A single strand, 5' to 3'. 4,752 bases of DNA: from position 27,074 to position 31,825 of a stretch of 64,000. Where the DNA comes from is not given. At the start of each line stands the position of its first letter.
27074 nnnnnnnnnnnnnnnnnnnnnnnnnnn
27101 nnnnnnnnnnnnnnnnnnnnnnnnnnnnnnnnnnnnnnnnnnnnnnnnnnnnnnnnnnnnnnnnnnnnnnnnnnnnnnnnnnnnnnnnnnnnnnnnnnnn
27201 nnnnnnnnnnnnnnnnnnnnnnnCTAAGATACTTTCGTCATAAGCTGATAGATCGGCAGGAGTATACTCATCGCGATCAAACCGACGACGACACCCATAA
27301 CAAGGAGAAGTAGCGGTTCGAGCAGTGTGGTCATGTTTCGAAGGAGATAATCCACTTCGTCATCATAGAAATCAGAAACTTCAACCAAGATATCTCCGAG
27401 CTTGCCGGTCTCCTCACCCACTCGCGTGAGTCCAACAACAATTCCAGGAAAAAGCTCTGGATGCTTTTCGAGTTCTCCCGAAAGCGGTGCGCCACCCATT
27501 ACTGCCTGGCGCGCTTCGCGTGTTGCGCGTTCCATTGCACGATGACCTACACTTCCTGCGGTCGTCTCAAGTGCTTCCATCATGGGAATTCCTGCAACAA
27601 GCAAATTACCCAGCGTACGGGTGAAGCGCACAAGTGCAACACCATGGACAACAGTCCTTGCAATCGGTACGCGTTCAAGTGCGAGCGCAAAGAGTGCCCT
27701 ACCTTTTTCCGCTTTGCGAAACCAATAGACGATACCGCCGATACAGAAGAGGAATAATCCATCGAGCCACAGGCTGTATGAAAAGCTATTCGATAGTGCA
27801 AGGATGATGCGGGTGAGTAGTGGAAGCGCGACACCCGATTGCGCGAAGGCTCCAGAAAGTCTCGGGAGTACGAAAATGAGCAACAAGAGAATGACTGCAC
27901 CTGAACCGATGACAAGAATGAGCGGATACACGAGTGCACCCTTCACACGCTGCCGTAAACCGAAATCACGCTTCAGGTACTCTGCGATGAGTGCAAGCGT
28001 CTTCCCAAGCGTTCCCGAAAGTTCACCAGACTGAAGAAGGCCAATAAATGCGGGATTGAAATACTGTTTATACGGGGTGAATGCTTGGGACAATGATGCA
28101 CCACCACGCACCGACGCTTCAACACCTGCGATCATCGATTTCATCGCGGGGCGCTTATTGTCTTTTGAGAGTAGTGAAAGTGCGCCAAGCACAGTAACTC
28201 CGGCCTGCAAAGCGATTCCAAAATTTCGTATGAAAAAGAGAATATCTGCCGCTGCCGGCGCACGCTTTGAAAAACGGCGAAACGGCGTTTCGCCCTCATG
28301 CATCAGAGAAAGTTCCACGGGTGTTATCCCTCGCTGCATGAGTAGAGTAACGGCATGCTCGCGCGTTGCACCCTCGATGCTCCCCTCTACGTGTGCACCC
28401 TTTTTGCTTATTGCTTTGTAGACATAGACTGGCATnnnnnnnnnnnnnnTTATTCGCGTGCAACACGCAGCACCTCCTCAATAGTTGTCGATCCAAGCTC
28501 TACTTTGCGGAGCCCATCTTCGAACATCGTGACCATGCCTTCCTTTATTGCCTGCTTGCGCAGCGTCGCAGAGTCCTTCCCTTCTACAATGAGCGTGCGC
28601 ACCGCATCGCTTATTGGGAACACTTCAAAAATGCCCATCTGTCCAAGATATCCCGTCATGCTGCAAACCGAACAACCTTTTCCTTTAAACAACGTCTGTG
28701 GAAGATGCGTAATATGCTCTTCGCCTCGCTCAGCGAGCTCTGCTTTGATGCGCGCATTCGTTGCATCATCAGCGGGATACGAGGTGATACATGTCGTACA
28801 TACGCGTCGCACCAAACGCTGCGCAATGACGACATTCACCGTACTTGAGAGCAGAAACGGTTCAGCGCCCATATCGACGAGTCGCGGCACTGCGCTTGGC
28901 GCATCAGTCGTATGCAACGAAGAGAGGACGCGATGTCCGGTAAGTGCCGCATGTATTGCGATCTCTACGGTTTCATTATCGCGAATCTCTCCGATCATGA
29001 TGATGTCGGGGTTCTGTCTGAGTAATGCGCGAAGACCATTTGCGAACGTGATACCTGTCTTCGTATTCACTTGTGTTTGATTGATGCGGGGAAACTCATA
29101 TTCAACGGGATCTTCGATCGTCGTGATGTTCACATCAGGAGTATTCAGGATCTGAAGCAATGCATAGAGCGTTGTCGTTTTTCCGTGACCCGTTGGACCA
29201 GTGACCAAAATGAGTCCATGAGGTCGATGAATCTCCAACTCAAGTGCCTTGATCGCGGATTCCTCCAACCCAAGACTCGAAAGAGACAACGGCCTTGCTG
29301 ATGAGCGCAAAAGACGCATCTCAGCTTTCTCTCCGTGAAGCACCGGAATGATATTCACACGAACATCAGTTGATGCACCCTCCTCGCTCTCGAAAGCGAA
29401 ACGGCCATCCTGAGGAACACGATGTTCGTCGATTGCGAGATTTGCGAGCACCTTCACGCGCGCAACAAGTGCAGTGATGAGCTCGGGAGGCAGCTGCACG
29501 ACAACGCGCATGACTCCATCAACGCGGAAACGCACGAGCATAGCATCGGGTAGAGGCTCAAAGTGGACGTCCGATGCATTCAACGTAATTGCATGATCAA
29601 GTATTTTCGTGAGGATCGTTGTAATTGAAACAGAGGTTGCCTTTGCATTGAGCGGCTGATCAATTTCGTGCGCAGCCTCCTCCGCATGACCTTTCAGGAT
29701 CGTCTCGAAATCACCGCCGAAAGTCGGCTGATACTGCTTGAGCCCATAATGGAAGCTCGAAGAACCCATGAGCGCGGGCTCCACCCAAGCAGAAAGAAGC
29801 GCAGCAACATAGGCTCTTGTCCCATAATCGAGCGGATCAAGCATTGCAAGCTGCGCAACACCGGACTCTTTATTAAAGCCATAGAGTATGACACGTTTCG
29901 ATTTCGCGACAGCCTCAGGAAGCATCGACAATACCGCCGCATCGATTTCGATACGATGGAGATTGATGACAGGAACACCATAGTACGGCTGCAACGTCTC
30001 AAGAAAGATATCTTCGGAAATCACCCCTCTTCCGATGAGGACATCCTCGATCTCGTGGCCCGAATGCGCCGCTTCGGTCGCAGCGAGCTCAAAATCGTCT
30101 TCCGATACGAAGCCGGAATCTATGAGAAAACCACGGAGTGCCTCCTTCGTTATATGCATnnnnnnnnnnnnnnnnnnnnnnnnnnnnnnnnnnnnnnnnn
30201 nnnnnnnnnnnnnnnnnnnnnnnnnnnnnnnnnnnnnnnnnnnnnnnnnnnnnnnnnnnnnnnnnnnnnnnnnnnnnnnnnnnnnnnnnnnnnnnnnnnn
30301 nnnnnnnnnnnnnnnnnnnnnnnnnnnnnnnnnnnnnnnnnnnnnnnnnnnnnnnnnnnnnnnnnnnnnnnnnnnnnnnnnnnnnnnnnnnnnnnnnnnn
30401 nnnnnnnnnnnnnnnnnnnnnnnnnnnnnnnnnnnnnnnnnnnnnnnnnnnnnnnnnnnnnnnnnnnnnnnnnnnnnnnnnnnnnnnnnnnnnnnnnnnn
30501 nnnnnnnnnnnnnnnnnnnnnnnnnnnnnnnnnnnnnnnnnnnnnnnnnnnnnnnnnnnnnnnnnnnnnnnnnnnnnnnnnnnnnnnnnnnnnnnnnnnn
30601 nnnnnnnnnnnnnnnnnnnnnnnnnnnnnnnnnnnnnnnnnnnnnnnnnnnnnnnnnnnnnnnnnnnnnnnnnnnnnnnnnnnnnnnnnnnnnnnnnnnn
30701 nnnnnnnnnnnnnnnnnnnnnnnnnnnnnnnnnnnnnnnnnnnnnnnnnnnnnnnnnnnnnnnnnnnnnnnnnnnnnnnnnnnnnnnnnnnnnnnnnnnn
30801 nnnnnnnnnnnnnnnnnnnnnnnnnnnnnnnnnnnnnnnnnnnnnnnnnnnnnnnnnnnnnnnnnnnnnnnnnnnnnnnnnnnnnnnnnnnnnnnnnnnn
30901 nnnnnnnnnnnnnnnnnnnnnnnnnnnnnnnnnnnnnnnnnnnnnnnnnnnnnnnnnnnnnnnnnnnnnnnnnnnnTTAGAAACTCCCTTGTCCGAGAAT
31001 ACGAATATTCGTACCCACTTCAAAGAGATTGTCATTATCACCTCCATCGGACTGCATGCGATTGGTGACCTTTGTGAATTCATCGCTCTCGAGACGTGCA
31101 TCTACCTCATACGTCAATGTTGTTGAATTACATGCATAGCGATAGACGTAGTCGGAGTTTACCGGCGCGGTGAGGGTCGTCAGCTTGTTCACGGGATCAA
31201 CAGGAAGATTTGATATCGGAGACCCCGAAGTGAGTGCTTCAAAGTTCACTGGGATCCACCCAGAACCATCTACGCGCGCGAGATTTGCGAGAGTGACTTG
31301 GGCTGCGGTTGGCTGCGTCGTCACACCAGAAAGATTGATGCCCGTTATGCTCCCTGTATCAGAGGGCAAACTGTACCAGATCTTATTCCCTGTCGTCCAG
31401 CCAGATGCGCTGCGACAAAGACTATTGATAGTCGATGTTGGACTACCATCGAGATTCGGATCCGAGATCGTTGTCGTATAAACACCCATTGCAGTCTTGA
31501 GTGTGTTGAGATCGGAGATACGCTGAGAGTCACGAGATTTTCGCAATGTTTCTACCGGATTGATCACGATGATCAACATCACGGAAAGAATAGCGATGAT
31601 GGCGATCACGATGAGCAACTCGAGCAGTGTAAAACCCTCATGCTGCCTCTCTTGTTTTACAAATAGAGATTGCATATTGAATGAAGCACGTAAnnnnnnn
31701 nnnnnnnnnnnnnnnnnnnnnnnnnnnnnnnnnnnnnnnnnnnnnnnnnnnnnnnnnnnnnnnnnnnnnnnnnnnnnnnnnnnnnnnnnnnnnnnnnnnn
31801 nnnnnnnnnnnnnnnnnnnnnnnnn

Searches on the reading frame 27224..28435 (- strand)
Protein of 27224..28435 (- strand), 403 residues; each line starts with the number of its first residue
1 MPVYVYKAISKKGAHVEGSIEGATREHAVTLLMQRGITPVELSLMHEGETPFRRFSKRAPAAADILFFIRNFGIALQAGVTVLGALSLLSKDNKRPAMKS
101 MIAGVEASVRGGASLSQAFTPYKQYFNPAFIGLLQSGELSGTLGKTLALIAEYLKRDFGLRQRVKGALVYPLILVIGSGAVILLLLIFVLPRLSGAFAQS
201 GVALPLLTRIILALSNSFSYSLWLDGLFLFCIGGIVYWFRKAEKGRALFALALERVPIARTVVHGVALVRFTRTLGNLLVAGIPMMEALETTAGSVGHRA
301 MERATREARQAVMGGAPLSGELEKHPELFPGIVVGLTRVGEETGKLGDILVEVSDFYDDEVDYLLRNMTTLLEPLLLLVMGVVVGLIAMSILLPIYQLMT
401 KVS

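Call 11: search_protein_families(library=pfam, proteins=[window:27224-28435:-], max_evalue=0.001)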
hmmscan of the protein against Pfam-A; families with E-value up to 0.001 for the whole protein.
window:27224-28435:- (403 aa): 1 family
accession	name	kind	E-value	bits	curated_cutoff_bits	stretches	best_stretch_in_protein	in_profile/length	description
PF00482.28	T2SSF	-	1.6e-52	177.1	25.2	2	271-394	1-125/125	Type II secretion system (T2SS), protein F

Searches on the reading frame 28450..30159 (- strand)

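Call 11: search_protein_families(library=pfam, proteins=[window:28450-30159:-], max_evalue=0.001)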
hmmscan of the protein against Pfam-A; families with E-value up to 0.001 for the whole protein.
window:28450-30159:- (569 aa): 2 families
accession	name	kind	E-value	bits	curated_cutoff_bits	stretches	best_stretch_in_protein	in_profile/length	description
PF00437.27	T2SSE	-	2.7e-124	415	24.9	1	177-565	6-370/370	Type II/IV secretion system protein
PF05157.20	MshEN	-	4.2e-06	27.1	23.1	1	60-146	1-86/90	MshEN domain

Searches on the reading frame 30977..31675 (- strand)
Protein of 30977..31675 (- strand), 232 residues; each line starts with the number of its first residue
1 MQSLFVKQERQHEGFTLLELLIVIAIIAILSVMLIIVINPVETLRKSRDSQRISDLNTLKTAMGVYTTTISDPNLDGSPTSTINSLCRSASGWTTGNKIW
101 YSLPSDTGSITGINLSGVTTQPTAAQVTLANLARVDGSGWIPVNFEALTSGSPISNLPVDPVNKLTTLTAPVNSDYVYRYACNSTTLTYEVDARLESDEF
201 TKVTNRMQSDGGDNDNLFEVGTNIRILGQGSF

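Call 10: search_protein_families(library=pfam, proteins=[window:30977-31675:-], max_evalue=0.001)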
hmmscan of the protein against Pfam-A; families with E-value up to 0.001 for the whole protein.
window:30977-31675:- (232 aa): 1 family
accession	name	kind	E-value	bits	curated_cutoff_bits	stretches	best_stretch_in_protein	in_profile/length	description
PF07963.17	N_methyl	-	1.3e-07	31.3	21.2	1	12-34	4-26/27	Prokaryotic N-terminal methylation motif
